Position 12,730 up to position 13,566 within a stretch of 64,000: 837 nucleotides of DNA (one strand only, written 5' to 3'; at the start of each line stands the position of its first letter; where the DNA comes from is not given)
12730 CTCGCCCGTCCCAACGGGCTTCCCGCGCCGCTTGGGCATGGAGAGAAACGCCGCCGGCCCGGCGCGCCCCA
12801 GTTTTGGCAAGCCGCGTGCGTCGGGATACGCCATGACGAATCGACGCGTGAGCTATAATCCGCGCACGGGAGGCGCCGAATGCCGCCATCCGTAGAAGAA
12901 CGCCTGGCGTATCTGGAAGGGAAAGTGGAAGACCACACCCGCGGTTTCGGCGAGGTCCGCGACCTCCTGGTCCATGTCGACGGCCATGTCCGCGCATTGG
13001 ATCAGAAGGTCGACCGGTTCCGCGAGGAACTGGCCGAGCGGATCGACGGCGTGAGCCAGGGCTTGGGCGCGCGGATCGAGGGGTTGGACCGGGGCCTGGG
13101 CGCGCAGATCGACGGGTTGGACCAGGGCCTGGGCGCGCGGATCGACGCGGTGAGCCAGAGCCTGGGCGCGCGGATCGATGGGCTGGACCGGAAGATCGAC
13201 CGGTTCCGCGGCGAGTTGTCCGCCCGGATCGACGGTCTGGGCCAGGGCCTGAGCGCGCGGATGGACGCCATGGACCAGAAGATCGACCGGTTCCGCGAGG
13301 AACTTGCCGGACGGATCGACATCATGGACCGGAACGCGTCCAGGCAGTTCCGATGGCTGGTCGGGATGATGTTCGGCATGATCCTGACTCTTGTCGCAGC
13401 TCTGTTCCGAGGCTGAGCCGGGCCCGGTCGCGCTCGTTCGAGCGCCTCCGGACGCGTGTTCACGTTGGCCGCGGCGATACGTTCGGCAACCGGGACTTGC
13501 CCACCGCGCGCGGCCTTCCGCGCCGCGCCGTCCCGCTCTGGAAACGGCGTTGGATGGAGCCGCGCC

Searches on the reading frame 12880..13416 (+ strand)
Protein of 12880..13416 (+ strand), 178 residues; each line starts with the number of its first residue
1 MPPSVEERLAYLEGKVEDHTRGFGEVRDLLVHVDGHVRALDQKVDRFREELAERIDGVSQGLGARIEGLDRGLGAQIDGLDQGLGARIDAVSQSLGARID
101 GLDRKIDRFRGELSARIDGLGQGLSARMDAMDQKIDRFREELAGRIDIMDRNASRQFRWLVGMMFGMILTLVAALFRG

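Call 3: search_protein_families(library=pfam, proteins=[window:12880-13416:+], max_evalue=0.1)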
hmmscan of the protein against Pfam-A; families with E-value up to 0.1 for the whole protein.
window:12880-13416:+ (178 aa): 14 families
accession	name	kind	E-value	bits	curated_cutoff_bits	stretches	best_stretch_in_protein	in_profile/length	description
PF01442.23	Apolipoprotein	-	1.3e-08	35.3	90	1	39-146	41-167/190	Apolipoprotein A1/A4/E domain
PF11285.13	DUF3086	-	1.6e-05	24.6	24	1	33-74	15-56/277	Protein of unknown function (DUF3086)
PF07889.17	DUF1664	-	2.1e-05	25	34.6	0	30-109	43-120/124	Protein of unknown function (DUF1664)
PF04210.18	MtrG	-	3.9e-05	23.9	27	0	124-173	15-61/64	Tetrahydromethanopterin S-methyltransferase, subunit G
PF06825.17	HSBP1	-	4.9e-05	23.5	28.6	0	76-107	6-37/51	Heat shock factor binding protein 1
PF04513.17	Baculo_PEP_C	-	0.00024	21.6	38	0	75-136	34-95/140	Baculovirus polyhedron envelope protein, PEP, C terminus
PF05531.17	NPV_P10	-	0.011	16.7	29.8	0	28-62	11-51/75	Nucleopolyhedrovirus P10 protein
PF14362.11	DUF4407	-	0.015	15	31.3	1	34-134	147-252/297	Domain of unknown function (DUF4407)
PF23991.1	DUF7310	-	0.016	16.2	40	0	4-46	41-83/83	Coiled-coil region of unknown function (DUF7310)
PF08376.15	NIT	-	0.023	15.5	24.9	0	92-140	26-77/239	Nitrate and nitrite sensing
PF15523.11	Ntox16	-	0.037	14.7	25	0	131-149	39-57/85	Novel toxin 16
PF07902.16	Gp58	-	0.06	12.1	34.5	1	34-147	219-330/594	gp58-like protein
PF10241.14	KxDL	-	0.078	13.7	27.2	0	5-45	39-79/86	Uncharacterized conserved protein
PF25526.1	LIP-1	-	0.097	12.4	34.1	0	4-55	164-215/250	Liprin-alpha-like coiled coil domain 2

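Call 4: search_protein_families(library=ncbifam, proteins=[window:12880-13416:+], max_evalue=0.1)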
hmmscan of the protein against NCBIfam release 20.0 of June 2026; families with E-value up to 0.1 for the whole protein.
window:12880-13416:+ (178 aa): 7 families
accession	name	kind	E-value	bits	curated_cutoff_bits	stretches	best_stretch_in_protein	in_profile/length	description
TIGR01149.1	mtrG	equivalog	9.1e-05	22.3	50.65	0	124-174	17-64/70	tetrahydromethanopterin S-methyltransferase subunit MtrG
NF033914.0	antiphage_ZorA_1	subfamily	0.006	14.9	190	1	16-146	317-448/619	anti-phage ZorAB system protein ZorA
NF047736.1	LIC_10202_fam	equivalog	0.021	14.1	50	0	124-163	128-167/339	LIC_10202 family protein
NF009092.0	PRK12428.1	subfamily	0.022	14.4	242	0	55-82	10-37/261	coniferyl-alcohol dehydrogenase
NF005402.0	PRK06949.1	equivalog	0.031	13.5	358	1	73-149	10-90/260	SDR family oxidoreductase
NF033916.0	antiphage_ZorA_3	subfamily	0.044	12.6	250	1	33-153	344-453/509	anti-phage ZorAB system protein ZorA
NF053525.1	thylo_ssr2422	subfamily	0.079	13.4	38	0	118-170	19-66/77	ssr2422 family thylakoid membrane protein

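Call 5: search_protein_families(library=padloc, proteins=[window:12880-13416:+], max_evalue=0.1)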
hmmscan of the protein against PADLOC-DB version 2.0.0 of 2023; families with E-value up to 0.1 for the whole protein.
window:12880-13416:+ (178 aa): 5 families
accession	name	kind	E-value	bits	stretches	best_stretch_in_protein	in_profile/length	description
PDLC03839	LeoA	-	0.0049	14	1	37-166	315-434/559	-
PDLC00600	ZorA1|ZorA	-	0.014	11.9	1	60-120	601-660/677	MotA/ExbB/TolQ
PDLC00605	ZorA1|ZorA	-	0.014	11.7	1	19-119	377-478/700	MotA/ExbB/TolQ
PDLC00598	ZorA1|ZorA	-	0.028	10.8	1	40-154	387-501/663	MotA/ExbB/TolQ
PDLC02733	PbeC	-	0.055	9.9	1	93-144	432-480/672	PbeC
